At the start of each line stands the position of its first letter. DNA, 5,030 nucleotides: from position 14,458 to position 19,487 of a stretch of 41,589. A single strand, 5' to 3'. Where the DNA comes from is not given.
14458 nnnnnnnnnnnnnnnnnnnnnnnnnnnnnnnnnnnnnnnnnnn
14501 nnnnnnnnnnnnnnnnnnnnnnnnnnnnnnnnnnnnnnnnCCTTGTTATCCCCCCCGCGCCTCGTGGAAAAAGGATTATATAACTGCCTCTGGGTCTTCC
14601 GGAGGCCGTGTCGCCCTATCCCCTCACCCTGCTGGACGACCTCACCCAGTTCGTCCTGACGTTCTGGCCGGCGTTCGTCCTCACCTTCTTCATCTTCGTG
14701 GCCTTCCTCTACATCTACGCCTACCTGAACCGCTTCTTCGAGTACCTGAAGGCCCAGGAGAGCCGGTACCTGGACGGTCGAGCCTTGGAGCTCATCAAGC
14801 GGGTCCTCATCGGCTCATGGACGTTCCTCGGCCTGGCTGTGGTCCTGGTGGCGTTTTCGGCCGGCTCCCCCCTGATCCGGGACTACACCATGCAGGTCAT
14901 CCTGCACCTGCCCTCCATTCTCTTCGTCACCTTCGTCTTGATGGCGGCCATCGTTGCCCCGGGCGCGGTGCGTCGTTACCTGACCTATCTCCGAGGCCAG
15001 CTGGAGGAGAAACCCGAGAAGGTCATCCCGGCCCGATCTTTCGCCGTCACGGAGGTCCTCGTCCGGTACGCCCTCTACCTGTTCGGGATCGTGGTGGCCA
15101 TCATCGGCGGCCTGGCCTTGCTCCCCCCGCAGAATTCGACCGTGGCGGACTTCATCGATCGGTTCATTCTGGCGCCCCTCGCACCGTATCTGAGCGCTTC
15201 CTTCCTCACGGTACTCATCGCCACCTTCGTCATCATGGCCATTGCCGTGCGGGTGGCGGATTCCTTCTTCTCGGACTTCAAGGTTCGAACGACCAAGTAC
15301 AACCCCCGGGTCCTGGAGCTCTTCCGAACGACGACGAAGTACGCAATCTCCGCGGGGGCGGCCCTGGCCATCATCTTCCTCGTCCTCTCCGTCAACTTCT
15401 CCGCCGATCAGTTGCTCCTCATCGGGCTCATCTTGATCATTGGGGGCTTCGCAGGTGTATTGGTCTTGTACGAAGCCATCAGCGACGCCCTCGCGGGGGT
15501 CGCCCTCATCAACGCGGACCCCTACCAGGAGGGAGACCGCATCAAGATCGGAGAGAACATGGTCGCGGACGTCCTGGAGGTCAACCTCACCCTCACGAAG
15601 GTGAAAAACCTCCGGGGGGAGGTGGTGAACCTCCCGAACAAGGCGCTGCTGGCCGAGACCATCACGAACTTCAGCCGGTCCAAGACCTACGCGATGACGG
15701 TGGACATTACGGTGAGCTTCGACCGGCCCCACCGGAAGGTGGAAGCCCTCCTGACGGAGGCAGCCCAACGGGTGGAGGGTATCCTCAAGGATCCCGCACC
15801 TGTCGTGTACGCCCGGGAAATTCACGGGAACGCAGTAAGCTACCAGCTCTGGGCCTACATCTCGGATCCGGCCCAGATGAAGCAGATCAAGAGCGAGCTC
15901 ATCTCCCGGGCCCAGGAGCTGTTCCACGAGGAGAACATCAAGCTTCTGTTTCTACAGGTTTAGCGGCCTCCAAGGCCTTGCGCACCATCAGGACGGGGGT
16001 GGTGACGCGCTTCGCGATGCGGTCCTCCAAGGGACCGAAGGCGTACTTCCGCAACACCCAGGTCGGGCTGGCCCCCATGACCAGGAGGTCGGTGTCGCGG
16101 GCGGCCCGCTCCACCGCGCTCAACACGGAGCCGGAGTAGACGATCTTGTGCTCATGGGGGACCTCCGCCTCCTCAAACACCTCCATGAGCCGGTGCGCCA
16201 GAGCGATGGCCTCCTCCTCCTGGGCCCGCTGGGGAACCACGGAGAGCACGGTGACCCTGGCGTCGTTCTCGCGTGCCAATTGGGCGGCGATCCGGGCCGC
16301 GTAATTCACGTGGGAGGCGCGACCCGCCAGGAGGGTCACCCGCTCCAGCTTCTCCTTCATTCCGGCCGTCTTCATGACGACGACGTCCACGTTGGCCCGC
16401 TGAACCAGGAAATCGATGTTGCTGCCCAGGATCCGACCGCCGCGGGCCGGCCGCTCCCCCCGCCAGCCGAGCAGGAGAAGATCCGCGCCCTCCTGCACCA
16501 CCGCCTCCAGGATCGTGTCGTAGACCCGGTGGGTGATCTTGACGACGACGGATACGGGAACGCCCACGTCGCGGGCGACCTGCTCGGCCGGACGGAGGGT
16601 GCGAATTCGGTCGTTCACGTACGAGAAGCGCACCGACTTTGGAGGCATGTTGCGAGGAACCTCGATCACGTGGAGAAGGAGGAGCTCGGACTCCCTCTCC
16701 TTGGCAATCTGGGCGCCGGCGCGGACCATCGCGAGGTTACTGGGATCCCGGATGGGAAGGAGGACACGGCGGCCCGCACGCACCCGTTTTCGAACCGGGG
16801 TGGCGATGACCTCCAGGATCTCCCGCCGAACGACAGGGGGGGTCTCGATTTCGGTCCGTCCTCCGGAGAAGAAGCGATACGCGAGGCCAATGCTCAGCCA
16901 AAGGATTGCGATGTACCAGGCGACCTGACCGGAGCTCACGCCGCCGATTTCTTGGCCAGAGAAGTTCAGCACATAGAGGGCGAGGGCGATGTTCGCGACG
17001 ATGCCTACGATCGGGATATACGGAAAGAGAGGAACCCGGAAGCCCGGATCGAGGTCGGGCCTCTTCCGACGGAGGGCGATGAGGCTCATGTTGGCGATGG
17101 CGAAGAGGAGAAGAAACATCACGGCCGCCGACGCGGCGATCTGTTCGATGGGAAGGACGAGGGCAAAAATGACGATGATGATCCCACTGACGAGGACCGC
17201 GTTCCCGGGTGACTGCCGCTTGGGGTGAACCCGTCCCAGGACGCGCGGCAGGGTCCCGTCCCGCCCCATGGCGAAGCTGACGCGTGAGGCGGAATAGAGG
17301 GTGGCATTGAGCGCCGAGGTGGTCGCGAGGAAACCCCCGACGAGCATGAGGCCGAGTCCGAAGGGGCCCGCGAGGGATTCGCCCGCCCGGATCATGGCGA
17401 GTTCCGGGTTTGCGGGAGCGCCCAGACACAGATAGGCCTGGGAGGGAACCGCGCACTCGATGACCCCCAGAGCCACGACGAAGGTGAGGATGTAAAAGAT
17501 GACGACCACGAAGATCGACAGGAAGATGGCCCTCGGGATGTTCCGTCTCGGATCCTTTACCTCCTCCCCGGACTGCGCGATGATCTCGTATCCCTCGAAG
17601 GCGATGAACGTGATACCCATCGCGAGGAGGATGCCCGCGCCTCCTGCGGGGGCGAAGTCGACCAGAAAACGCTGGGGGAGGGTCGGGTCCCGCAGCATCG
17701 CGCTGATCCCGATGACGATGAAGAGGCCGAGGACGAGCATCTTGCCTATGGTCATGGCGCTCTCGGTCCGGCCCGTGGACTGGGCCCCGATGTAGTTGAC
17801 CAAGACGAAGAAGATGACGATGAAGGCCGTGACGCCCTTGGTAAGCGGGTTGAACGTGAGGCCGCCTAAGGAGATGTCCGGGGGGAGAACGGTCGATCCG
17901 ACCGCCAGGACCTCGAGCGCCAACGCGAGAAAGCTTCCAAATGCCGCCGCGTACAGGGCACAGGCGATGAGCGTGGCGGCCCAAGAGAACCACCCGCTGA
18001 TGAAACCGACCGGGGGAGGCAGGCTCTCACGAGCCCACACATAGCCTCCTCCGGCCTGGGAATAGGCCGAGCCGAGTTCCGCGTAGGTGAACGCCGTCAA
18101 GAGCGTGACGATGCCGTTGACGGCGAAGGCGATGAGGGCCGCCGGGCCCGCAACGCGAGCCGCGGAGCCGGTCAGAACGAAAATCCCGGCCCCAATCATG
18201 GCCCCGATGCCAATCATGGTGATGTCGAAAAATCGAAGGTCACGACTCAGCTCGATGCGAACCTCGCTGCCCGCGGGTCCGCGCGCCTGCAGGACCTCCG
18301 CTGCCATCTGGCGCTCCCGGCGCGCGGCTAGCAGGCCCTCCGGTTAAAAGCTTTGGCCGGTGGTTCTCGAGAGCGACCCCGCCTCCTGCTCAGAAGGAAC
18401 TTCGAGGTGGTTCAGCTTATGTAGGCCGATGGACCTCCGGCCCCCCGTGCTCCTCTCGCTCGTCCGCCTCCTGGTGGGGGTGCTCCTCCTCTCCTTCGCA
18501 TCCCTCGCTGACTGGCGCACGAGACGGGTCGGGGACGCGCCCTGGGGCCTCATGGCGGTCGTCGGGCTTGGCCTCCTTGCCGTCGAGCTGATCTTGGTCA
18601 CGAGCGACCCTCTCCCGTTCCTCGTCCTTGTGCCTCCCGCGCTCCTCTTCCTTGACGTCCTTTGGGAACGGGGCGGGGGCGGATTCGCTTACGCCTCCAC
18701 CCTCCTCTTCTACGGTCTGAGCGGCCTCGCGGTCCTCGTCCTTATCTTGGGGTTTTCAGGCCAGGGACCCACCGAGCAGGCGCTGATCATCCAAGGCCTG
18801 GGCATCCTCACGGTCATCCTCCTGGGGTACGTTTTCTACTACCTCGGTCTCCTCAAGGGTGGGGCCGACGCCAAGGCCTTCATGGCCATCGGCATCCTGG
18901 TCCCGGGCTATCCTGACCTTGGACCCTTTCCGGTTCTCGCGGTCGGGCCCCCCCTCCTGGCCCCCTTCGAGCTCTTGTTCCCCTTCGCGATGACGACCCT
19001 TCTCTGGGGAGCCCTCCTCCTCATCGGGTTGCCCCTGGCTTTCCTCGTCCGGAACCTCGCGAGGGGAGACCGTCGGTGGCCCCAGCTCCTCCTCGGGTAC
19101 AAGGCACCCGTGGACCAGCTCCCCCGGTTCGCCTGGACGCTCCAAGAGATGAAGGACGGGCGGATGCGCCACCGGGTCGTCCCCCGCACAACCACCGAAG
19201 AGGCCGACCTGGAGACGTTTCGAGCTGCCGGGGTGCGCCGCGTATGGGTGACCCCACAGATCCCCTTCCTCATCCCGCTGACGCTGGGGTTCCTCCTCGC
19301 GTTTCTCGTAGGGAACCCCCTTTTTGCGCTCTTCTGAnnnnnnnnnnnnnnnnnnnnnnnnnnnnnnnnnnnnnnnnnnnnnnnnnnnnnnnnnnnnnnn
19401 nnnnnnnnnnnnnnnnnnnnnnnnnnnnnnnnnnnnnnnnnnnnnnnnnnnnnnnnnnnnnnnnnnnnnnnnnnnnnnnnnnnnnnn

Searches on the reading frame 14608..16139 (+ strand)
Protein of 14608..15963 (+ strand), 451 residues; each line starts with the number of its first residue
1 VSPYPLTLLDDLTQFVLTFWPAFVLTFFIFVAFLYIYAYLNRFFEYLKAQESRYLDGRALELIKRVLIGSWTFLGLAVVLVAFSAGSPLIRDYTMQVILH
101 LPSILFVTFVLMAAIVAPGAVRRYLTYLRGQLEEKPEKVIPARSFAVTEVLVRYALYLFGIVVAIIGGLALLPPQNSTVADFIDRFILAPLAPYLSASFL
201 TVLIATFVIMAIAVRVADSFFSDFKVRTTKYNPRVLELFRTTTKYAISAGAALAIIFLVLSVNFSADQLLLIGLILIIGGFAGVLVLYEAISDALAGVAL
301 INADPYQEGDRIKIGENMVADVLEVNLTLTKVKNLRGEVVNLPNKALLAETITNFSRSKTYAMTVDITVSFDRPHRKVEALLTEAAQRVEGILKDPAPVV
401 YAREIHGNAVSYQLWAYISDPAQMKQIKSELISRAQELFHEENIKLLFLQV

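Call 7: search_protein_families(library=pfam, proteins=[window:14608-15963:+, window:14817-16139:+])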
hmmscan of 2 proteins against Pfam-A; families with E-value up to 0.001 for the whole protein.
window:14608-15963:+ (451 aa): 2 families
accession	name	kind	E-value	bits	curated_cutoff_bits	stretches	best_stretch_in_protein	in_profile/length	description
PF21082.3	MS_channel_3rd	-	4.1e-12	46.8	21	1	364-445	2-87/88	Mechanosensitive ion channel MscS, C-terminal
PF00924.24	MS_channel_2nd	-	2.7e-11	43.8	20.2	1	290-357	2-68/68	Mechanosensitive ion channel, beta-domain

window:14817-16139:+ (440 aa): 0 families

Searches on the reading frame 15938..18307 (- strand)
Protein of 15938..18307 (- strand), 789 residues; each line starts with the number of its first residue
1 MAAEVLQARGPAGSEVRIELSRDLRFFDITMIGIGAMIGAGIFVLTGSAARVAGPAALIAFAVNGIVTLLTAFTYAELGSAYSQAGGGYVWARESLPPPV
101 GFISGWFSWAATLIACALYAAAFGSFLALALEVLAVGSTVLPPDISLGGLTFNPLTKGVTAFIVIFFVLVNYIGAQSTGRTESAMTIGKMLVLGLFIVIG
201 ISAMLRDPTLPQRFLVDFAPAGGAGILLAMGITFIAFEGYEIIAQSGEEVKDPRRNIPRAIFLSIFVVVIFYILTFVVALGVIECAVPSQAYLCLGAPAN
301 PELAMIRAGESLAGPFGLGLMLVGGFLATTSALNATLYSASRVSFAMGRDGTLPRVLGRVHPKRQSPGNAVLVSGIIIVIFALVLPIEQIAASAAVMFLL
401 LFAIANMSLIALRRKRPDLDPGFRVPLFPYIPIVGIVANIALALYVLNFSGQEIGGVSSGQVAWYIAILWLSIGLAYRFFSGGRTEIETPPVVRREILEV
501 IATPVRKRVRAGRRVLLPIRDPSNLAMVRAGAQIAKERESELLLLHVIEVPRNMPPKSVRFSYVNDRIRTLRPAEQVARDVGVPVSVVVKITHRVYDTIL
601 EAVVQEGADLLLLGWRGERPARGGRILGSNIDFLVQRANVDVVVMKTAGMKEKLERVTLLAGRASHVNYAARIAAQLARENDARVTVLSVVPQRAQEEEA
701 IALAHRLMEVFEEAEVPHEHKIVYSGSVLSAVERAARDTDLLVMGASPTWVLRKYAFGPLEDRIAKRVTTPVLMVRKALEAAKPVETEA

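Call 7: search_protein_families(library=pfam, proteins=[window:15938-18307:-])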
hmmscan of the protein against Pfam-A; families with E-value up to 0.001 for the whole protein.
window:15938-18307:- (789 aa): 3 families
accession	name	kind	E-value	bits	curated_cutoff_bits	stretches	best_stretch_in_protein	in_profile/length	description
PF13520.12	AA_permease_2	-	2.4e-55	188.6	27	1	24-471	1-425/427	Amino acid permease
PF00324.27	AA_permease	-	2.5e-53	181.9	24.6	1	28-476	1-455/470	Amino acid permease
PF00582.32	Usp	-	2.2e-26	93.5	24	2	513-646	3-141/141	Universal stress protein family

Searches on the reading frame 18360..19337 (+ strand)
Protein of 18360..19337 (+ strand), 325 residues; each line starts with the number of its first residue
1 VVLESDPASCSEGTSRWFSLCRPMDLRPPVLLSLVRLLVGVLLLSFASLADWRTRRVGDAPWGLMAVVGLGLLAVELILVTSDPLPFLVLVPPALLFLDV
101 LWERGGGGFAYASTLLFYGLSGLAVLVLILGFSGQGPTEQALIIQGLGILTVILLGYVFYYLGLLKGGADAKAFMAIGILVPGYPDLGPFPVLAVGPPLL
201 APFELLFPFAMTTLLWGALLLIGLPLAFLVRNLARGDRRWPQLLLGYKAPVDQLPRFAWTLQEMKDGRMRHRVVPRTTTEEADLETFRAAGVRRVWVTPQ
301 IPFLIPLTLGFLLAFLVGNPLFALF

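Call 7: search_protein_families(library=pfam, proteins=[window:18360-19337:+])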
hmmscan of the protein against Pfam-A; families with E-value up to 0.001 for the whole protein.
window:18360-19337:+ (325 aa): 1 family
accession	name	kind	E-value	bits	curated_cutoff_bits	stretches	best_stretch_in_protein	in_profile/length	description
PF06847.16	Arc_PepC_II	-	9.1e-11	42.6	29.9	1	243-318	6-91/93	Archaeal Peptidase A24 C-terminus Type II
